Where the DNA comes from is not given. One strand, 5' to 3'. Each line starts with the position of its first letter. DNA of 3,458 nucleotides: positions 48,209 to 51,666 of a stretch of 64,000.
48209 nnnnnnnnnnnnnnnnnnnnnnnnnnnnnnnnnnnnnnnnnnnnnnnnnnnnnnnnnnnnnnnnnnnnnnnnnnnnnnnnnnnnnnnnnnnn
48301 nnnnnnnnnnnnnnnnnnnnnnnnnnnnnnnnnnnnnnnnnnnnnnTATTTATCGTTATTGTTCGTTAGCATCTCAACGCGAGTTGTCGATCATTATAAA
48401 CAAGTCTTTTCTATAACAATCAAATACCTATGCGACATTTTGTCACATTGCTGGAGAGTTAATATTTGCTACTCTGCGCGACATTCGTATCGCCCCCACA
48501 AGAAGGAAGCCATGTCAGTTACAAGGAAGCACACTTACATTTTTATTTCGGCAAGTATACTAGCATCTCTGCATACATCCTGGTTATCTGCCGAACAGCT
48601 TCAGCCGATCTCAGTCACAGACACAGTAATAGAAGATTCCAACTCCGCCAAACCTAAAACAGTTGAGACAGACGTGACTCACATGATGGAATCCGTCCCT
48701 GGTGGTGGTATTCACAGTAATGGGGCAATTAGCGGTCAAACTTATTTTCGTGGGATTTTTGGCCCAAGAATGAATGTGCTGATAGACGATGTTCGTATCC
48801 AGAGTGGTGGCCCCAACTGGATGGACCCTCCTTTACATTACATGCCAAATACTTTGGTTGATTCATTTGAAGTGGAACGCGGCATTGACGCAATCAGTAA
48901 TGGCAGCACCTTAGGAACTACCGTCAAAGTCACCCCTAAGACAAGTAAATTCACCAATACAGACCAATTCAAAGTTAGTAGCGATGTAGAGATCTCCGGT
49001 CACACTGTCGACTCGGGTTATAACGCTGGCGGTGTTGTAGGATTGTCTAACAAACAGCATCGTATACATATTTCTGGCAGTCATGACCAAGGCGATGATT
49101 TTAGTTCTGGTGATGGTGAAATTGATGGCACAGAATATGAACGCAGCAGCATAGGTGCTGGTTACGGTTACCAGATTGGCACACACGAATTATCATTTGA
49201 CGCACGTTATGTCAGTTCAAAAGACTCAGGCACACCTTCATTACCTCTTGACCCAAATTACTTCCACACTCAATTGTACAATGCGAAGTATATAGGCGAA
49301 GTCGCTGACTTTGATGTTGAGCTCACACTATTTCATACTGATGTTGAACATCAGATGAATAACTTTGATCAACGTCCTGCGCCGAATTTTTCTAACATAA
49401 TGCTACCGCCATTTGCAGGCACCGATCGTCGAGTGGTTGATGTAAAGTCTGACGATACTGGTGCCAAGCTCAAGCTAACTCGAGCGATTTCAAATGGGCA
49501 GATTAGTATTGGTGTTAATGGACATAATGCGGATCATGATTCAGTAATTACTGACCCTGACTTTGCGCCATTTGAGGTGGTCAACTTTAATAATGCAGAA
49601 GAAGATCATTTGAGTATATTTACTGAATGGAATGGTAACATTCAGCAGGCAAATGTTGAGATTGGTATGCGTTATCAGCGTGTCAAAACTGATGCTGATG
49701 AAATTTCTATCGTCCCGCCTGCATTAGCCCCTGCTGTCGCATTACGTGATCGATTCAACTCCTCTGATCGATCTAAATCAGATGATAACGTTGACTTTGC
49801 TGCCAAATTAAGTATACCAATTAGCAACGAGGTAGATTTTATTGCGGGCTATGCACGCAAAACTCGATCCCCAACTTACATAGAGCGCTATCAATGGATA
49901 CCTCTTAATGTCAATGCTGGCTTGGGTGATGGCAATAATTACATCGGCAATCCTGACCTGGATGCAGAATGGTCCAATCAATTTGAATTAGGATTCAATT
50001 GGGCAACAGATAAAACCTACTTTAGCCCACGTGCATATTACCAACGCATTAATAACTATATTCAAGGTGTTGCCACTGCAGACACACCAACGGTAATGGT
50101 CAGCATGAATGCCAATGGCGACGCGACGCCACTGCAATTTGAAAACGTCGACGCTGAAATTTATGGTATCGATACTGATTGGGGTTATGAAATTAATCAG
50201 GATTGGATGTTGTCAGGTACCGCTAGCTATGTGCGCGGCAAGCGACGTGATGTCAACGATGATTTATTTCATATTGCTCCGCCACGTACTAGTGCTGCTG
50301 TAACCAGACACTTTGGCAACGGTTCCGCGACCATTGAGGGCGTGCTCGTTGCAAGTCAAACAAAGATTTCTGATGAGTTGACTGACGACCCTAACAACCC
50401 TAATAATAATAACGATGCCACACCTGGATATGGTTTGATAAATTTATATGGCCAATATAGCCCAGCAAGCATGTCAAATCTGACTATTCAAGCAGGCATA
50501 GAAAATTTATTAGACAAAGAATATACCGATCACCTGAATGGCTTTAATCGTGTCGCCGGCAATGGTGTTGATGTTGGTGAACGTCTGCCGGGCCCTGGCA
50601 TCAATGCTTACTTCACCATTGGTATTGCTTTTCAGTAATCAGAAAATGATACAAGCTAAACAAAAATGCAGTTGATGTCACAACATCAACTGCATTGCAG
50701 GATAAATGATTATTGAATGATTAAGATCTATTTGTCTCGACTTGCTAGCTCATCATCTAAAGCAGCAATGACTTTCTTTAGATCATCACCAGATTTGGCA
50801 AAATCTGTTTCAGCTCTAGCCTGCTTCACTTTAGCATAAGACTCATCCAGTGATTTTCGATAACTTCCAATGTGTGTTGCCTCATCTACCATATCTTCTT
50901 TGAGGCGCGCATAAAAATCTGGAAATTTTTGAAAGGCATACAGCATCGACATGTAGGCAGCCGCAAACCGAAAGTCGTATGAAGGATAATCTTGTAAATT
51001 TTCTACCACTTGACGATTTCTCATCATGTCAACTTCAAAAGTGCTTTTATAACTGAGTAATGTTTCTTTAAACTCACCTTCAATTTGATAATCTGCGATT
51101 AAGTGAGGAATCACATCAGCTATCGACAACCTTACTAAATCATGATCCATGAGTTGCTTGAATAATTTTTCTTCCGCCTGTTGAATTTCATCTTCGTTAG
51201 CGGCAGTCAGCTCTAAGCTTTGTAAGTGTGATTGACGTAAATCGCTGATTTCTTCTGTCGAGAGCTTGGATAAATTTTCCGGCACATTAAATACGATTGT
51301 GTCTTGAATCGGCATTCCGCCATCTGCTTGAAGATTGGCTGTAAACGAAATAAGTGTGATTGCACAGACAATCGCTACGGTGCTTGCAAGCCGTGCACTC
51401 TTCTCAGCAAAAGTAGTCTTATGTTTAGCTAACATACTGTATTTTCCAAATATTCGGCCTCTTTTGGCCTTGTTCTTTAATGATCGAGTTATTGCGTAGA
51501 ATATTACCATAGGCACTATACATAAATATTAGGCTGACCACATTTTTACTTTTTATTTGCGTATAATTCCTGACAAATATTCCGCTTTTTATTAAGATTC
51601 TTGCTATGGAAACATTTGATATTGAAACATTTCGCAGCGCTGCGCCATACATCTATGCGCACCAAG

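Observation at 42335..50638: Locus of two TonB-dependent receptors, a RegB/RegA-type redox two-component system and two paralogous VPxP-CTERM secreted proteins: candidate novel surface metal-acquisition module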

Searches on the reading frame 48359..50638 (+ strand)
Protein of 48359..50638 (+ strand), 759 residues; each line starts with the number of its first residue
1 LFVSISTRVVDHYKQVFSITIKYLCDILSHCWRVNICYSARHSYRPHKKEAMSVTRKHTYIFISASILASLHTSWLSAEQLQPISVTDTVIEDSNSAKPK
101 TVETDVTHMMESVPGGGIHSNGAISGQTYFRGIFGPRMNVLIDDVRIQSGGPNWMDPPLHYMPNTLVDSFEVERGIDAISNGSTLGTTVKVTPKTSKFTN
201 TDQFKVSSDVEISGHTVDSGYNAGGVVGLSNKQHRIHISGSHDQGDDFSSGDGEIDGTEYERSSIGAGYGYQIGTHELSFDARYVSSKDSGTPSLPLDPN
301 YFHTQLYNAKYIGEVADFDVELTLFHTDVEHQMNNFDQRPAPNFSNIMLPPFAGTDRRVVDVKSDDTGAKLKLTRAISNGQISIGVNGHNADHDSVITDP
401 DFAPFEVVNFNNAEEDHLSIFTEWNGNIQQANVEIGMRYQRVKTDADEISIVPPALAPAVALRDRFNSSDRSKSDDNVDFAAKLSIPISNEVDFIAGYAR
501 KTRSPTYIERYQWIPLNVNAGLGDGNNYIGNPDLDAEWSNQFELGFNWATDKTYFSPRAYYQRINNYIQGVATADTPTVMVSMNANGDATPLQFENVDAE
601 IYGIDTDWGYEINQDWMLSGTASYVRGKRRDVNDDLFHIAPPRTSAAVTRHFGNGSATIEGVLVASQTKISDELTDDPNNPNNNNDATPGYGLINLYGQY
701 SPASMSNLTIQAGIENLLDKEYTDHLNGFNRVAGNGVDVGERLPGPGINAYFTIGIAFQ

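Call 3: search_protein_families(library=pfam, proteins=[window:48359-50638:+], max_evalue=0.01)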
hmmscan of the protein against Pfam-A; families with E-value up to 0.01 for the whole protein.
window:48359-50638:+ (759 aa): 3 families
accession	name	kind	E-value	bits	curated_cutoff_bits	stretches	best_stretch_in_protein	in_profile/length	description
PF00593.30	TonB_dep_Rec_b-barrel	-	7.1e-30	105.7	27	1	261-717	11-436/436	TonB dependent receptor-like, beta-barrel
PF14905.12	OMP_b-brl_3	-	1.4e-11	44.5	27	1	358-625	48-293/408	Outer membrane protein beta-barrel family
PF07715.20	Plug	-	6e-07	30.4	23.9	1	103-183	22-101/107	TonB-dependent Receptor Plug Domain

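Call 4: search_protein_families(library=ncbifam, proteins=[window:48359-50638:+], max_evalue=0.01)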
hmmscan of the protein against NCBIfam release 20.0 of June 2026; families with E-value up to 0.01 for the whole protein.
window:48359-50638:+ (759 aa): 11 families
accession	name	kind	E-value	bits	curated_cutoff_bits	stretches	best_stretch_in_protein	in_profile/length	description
TIGR01778.1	TonB-copper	equivalog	6.2e-50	170.6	472.45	1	91-758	2-637/637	TonB-dependent copper receptor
TIGR01785.1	TonB-hemin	subfamily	1.1e-42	146.4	316.85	1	89-727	23-659/677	TonB-dependent heme/hemoglobin receptor family protein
TIGR01786.1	TonB-hemlactrns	subfamily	1.9e-34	119.1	323.75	1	412-725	387-689/719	TonB-dependent hemoglobin/transferrin/lactoferrin family receptor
NF038289.1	Zn_piracy_ZnuD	exception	4.6e-12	45.4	950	1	529-726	487-664/685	zinc piracy TonB-dependent receptor ZnuD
TIGR01783.1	TonB-siderophor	subfamily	4.7e-10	38.7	223.5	1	429-753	375-644/649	TonB-dependent siderophore receptor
TIGR01779.1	TonB-B12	equivalog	1e-09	37.5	599.7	1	527-723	422-594/614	TonB-dependent vitamin B12 receptor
NF007926.1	PRK10641.1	equivalog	1.1e-07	30.8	836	1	473-723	380-597/617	TonB-dependent vitamin B12 receptor BtuB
NF010048.1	PRK13524.1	subfamily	4.1e-07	28.9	493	1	527-737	522-726/744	FepA family TonB-dependent siderophore receptor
NF010010.0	PRK13483.1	equivalog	2.6e-05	22.4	927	1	524-724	445-640/660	ligand-gated channel protein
NF053590.1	TonB_dep_TOL0244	equivalog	0.00038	19.2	645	1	486-628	368-495/604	TOL_0244 family TonB-dependent receptor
NF007447.0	PRK10003.1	equivalog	0.0017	16.7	666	1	666-729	648-710/727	ferric-rhodotorulic acid/ferric-coprogen receptor FhuE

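Call 85: search_solved_structures(query=window:48512-50638:+, max_evalue=1e-8)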
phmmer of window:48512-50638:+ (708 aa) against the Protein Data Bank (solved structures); distinct sequences matched with E-value up to 1e-8: 6.
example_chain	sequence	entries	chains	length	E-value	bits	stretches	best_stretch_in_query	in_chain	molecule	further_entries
6z8y_A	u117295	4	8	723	3.7e-27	98.3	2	538-702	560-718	Putative copper transport outer membrane porin OprC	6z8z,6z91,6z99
6fok_A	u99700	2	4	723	5.8e-27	97.6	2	538-702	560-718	Putative copper transport outer membrane porin OprC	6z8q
6fom_A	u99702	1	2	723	2.5e-26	95.5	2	538-702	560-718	Putative copper transport outer membrane porin OprC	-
6z8r_A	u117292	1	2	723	6.7e-26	94.1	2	538-702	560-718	Putative copper transport outer membrane porin OprC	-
6z8s_A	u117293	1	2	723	7.3e-26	94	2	538-702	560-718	Putative copper transport outer membrane porin OprC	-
6z8t_A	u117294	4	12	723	1.1e-25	93.4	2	538-702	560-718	Putative copper transport outer membrane porin OprC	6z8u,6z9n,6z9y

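Call 107: search_solved_structures(query=window:48512-50638:+, max_evalue=1e-20, show_alignments=1)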
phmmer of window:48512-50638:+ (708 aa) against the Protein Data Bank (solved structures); distinct sequences matched with E-value up to 1e-20: 6.
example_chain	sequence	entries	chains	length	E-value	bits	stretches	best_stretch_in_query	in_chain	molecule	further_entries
6z8y_A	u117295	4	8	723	3.7e-27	98.3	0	538-702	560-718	Putative copper transport outer membrane porin OprC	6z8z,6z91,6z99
6fok_A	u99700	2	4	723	5.8e-27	97.6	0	538-702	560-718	Putative copper transport outer membrane porin OprC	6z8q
6fom_A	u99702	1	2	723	2.5e-26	95.5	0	538-702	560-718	Putative copper transport outer membrane porin OprC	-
6z8r_A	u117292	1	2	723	6.7e-26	94.1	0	538-702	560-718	Putative copper transport outer membrane porin OprC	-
6z8s_A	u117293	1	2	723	7.3e-26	94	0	538-702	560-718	Putative copper transport outer membrane porin OprC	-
6z8t_A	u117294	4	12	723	1.1e-25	93.4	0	538-702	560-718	Putative copper transport outer membrane porin OprC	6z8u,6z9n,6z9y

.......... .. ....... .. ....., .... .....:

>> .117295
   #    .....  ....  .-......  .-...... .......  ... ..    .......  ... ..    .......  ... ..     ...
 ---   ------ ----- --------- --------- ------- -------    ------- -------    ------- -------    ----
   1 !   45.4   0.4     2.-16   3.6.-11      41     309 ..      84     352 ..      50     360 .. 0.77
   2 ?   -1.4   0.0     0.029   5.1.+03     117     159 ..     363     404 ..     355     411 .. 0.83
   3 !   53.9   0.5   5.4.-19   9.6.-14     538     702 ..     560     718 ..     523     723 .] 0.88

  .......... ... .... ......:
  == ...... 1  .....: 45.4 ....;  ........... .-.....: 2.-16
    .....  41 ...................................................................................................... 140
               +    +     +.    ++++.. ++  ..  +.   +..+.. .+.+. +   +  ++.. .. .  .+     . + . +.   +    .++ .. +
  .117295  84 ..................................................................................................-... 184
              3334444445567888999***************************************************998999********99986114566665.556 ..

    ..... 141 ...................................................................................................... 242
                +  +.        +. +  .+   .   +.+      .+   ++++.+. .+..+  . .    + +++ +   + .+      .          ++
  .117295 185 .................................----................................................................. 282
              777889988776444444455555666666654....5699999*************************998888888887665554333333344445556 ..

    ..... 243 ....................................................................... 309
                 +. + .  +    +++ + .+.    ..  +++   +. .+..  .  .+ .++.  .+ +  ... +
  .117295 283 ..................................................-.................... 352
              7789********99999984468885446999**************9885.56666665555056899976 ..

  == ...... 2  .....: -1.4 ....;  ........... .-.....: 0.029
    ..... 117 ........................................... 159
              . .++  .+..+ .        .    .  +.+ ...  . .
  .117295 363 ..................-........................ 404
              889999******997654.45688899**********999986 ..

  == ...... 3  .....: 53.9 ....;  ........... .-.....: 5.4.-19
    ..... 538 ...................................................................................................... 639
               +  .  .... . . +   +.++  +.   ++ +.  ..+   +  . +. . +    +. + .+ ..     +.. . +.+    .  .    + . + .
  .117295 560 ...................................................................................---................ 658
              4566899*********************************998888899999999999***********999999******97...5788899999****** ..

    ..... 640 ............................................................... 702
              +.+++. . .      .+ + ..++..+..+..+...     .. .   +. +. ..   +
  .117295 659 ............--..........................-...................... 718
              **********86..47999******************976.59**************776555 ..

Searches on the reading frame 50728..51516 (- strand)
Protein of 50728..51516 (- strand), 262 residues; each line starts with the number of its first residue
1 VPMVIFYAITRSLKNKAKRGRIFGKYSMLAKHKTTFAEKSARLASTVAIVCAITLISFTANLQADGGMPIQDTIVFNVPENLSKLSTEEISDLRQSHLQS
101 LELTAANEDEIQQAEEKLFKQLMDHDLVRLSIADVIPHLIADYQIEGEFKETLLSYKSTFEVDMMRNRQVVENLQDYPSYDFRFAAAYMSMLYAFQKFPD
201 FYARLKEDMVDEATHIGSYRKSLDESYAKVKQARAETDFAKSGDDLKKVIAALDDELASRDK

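Call 3: search_protein_families(library=pfam, proteins=[window:50728-51516:-], max_evalue=0.01)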
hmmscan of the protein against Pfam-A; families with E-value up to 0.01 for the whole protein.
window:50728-51516:- (262 aa): 1 family
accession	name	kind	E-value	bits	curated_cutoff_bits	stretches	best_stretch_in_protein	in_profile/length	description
PF25710.1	CrAss_Ring_3_4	-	5e-05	23.1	27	1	57-146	73-167/230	Phage tail ring protein 3/4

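Call 4: search_protein_families(library=ncbifam, proteins=[window:50728-51516:-], max_evalue=0.01)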
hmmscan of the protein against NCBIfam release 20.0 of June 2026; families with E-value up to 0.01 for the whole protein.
window:50728-51516:- (262 aa): 0 families
